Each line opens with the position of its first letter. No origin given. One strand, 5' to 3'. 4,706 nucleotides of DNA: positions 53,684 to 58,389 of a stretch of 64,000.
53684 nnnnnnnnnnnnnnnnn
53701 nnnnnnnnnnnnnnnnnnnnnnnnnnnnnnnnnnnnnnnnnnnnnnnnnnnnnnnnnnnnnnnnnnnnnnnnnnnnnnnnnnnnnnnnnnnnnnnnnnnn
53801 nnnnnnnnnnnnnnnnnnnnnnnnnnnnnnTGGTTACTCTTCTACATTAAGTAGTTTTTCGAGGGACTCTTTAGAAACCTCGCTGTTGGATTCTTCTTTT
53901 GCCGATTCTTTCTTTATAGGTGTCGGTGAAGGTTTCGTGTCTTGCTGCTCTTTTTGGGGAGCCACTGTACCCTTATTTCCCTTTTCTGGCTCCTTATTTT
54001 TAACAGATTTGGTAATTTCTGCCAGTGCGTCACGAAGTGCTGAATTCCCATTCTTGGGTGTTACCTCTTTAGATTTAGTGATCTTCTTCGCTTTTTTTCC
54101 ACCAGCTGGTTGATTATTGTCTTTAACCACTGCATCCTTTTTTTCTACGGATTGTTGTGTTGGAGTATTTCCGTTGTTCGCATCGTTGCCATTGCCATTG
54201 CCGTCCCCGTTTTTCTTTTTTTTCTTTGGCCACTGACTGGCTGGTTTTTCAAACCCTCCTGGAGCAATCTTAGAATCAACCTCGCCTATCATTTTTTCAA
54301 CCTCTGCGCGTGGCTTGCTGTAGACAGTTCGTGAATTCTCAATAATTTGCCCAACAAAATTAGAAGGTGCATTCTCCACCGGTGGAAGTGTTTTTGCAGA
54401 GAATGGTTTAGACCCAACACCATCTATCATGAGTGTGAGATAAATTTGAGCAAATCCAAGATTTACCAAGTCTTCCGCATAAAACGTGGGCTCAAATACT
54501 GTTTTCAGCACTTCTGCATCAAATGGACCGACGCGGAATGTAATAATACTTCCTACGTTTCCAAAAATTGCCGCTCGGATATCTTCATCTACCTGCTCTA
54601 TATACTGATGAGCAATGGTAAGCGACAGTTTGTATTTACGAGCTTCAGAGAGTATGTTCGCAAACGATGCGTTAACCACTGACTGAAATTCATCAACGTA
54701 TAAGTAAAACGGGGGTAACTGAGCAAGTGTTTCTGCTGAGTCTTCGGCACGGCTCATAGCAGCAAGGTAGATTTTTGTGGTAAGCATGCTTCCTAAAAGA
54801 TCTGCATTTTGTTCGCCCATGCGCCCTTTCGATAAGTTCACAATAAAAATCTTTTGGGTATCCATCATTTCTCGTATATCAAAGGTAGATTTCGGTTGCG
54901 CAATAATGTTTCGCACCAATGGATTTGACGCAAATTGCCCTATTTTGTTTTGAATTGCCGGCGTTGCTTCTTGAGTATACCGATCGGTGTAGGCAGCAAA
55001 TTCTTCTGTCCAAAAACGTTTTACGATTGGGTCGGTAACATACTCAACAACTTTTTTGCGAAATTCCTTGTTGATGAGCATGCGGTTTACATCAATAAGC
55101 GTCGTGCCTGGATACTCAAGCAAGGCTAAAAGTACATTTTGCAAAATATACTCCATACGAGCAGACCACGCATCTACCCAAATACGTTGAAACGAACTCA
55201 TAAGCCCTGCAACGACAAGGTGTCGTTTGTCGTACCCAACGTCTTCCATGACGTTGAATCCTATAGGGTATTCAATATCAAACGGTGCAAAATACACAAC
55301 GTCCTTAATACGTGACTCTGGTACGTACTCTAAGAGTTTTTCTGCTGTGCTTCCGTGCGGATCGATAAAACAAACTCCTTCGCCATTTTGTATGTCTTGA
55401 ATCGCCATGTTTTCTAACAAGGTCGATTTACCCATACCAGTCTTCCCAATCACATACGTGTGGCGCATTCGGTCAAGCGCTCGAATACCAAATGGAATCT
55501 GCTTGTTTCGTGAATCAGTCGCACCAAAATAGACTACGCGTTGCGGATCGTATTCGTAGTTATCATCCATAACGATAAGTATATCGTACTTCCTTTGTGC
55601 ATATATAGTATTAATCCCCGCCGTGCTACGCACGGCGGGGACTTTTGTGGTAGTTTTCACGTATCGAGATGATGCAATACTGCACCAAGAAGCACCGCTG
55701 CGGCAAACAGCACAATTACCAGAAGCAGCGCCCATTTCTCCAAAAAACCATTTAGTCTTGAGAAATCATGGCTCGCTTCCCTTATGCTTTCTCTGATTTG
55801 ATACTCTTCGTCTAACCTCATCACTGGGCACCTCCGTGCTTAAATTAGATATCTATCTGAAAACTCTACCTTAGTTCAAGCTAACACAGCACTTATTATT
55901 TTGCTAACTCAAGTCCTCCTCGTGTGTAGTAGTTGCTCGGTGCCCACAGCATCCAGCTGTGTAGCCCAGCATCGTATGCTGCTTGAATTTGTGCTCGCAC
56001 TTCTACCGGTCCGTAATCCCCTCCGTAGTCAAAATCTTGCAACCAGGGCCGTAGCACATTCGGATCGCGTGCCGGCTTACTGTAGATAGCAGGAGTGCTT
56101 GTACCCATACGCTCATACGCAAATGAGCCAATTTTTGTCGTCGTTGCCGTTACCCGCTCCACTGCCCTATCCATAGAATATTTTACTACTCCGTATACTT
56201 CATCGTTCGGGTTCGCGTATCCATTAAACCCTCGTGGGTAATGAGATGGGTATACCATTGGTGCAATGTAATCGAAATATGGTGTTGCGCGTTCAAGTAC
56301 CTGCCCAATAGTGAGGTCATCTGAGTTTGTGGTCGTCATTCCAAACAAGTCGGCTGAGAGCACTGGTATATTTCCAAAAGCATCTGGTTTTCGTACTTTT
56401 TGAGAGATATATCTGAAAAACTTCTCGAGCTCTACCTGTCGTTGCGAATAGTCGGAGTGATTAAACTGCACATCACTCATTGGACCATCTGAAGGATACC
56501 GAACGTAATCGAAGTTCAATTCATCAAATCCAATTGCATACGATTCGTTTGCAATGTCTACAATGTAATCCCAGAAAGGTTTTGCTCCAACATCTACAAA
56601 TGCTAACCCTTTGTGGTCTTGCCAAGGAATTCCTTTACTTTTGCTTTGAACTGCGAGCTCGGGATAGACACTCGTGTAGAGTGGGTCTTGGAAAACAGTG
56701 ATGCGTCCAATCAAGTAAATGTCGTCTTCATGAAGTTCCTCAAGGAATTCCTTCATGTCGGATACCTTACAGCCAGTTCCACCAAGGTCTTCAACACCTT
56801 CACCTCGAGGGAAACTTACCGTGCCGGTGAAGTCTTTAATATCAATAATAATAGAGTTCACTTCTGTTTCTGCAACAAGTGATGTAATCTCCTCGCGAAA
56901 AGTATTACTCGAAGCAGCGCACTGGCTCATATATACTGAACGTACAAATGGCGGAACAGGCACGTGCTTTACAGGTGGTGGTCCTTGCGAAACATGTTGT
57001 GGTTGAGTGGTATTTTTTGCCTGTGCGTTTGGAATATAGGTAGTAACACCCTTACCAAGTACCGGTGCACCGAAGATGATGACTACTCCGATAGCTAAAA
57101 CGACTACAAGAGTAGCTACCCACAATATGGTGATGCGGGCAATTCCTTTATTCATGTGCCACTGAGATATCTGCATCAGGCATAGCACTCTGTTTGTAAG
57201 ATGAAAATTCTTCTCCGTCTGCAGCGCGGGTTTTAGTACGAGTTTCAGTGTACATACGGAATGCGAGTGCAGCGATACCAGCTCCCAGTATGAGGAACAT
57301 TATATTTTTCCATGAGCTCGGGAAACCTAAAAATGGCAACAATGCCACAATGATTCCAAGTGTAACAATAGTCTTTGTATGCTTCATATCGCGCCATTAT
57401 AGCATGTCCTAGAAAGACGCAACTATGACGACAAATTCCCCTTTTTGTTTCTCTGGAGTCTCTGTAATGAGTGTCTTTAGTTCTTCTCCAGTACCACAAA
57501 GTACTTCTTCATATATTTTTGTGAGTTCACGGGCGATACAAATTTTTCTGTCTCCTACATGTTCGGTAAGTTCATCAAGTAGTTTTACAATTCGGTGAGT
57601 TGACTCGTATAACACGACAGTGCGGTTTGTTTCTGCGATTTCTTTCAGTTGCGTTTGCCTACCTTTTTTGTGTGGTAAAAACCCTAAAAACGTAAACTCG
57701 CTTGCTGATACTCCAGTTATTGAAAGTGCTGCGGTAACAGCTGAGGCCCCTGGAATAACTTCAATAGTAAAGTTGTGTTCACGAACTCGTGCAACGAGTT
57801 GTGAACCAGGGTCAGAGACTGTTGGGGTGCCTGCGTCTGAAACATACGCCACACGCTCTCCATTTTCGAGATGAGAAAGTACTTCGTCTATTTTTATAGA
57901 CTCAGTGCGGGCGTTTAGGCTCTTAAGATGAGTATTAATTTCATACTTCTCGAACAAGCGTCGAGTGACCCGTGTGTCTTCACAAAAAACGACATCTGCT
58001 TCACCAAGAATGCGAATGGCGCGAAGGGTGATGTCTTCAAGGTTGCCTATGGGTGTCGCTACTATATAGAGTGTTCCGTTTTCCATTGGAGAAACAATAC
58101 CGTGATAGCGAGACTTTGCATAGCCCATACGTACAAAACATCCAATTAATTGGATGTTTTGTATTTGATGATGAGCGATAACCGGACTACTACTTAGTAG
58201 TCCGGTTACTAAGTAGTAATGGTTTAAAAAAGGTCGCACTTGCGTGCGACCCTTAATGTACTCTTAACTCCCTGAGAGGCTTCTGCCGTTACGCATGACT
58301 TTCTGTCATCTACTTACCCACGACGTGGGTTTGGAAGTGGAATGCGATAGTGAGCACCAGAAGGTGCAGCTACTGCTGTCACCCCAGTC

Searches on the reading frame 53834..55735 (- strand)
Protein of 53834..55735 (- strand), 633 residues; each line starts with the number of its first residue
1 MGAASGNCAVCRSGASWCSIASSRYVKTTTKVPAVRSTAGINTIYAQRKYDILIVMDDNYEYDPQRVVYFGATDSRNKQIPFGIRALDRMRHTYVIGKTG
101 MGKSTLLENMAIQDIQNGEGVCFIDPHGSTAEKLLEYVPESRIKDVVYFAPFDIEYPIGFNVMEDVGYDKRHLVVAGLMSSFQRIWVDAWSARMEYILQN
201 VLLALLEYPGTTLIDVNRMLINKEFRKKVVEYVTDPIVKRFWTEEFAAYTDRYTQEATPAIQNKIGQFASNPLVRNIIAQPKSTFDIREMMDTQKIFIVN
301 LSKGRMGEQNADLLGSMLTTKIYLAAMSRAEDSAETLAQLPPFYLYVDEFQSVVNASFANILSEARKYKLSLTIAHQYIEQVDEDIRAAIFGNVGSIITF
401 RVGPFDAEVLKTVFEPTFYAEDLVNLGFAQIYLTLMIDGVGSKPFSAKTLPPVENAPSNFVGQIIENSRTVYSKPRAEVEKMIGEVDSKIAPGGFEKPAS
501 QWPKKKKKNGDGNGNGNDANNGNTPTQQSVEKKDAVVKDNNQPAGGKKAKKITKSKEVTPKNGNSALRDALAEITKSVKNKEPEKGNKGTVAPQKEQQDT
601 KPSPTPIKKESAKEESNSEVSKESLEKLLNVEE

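Call 10: search_protein_families(library=pfam, proteins=[window:53834-55735:-], max_evalue=0.001)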
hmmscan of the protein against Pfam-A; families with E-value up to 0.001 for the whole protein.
window:53834-55735:- (633 aa): 3 families
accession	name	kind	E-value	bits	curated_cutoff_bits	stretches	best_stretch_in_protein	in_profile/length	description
PF10412.15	TrwB_AAD_bind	-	2.1e-07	30.6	20.5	1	90-402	15-310/387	Type IV secretion-system coupling protein DNA-binding domain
PF01935.23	DUF87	-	3.6e-05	24.4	23.2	1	77-318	9-216/220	Helicase HerA, central domain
PF12696.13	TraG-D_C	-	3.7e-05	24.1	22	1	342-408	1-70/126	TraM recognition site of TraD and TraG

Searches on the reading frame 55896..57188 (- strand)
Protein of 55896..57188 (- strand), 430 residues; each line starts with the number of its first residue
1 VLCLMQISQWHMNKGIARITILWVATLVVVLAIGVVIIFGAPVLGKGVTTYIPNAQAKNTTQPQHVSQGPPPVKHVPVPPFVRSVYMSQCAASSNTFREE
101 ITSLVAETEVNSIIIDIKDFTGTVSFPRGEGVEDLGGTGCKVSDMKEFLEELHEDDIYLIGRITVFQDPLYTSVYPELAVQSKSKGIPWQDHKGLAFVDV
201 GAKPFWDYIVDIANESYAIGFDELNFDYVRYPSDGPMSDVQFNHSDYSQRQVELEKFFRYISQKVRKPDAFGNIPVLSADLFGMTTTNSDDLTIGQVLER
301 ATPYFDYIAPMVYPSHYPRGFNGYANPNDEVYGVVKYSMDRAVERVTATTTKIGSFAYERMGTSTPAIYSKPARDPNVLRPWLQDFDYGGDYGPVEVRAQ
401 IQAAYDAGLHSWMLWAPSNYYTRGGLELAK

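Call 10: search_protein_families(library=pfam, proteins=[window:55896-57188:-], max_evalue=0.001)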
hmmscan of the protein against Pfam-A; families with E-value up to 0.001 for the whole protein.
window:55896-57188:- (430 aa): 1 family
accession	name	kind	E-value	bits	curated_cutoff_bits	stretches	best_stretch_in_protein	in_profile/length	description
PF13200.12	DUF4015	-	2.5e-84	283.5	27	1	84-421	1-313/313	Putative glycosyl hydrolase domain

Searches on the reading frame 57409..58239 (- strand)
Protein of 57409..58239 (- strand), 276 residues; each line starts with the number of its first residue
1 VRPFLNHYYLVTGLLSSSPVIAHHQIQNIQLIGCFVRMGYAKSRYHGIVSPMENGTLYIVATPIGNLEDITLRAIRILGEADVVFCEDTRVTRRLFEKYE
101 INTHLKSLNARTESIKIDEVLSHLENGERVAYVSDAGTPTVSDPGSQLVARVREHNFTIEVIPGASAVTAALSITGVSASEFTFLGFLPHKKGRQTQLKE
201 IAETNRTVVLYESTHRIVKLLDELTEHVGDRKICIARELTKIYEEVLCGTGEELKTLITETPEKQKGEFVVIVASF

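Call 10: search_protein_families(library=pfam, proteins=[window:57409-58239:-], max_evalue=0.001)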
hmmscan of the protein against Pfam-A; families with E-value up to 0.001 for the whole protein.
window:57409-58239:- (276 aa): 1 family
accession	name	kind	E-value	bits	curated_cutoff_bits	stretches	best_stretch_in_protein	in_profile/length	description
PF00590.25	TP_methylase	-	3.4e-40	138.7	27.8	1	56-254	1-211/212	Tetrapyrrole (Corrin/Porphyrin) Methylases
